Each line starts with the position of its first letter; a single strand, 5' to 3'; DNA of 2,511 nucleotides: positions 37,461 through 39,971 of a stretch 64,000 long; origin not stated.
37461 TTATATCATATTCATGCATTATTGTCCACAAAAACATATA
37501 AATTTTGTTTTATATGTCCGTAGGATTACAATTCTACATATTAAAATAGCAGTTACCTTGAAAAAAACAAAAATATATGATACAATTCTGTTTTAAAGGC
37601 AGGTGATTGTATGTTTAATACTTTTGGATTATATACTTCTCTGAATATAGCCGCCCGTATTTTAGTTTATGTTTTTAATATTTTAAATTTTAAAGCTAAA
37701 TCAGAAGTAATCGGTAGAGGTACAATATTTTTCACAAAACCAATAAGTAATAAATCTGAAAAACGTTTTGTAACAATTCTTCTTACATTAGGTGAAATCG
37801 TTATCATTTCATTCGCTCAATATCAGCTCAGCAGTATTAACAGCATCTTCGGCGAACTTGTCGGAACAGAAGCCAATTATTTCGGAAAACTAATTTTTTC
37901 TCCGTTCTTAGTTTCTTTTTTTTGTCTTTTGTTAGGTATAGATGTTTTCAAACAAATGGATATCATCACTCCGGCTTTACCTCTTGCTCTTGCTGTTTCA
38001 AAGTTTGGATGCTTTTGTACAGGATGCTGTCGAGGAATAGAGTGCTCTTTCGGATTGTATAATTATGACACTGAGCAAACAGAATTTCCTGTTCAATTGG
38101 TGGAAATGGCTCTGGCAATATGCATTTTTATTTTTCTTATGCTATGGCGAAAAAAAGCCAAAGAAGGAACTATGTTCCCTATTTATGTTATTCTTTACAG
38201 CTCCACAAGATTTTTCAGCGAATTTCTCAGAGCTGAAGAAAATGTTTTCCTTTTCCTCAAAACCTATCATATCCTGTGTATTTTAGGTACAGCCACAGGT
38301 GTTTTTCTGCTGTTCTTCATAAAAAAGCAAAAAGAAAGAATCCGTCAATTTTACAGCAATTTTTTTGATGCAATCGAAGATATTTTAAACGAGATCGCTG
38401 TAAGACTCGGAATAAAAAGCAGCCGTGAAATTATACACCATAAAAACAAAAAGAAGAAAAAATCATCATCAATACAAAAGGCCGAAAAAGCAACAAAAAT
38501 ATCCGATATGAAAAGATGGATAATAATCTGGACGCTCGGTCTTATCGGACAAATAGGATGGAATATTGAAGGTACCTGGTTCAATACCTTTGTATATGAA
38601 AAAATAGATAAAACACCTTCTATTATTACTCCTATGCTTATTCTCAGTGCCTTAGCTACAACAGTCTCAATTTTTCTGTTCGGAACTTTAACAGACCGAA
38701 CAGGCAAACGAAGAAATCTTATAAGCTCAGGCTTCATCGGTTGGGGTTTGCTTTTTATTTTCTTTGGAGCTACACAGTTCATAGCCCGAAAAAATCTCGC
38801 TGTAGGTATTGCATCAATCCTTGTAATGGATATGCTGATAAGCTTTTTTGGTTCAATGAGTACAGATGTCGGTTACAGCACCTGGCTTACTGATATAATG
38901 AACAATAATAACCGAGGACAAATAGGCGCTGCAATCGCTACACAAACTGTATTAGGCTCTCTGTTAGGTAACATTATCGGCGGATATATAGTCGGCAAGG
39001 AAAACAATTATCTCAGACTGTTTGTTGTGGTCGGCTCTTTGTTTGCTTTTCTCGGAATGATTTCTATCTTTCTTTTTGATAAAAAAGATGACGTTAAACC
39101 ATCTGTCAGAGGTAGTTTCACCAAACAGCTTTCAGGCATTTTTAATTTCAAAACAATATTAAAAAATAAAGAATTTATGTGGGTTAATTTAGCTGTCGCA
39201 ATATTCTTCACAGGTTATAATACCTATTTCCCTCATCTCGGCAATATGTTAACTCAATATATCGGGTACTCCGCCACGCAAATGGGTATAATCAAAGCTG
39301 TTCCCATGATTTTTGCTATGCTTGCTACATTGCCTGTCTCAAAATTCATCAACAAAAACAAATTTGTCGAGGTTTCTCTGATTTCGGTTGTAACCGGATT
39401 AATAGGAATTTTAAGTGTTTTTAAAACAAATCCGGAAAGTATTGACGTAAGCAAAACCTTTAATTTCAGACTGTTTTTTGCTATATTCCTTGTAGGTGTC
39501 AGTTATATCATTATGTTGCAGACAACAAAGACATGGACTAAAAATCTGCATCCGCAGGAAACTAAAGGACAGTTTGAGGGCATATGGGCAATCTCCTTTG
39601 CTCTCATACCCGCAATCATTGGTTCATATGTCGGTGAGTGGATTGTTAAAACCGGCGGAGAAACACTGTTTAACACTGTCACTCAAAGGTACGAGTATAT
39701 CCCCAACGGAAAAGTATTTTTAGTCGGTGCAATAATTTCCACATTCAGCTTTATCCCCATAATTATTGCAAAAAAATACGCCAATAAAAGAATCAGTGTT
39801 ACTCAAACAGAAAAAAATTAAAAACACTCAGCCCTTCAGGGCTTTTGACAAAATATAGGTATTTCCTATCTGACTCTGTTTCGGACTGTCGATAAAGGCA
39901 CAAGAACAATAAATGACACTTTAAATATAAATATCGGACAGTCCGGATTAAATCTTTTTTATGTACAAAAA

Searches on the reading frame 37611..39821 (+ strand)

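Call 41: search_protein_families(library=pfam, proteins=[window:37611-39821:+], max_evalue=0.001)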
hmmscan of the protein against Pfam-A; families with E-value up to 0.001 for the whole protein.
window:37611-39821:+ (736 aa): 2 families
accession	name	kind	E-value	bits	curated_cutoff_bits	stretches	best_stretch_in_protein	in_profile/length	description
PF07690.21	MFS_1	-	2.6e-27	96.1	33.4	2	310-670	5-345/347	Major Facilitator Superfamily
PF01790.23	LGT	-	4e-21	75.9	24.9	1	90-235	86-239/240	Prolipoprotein diacylglyceryl transferase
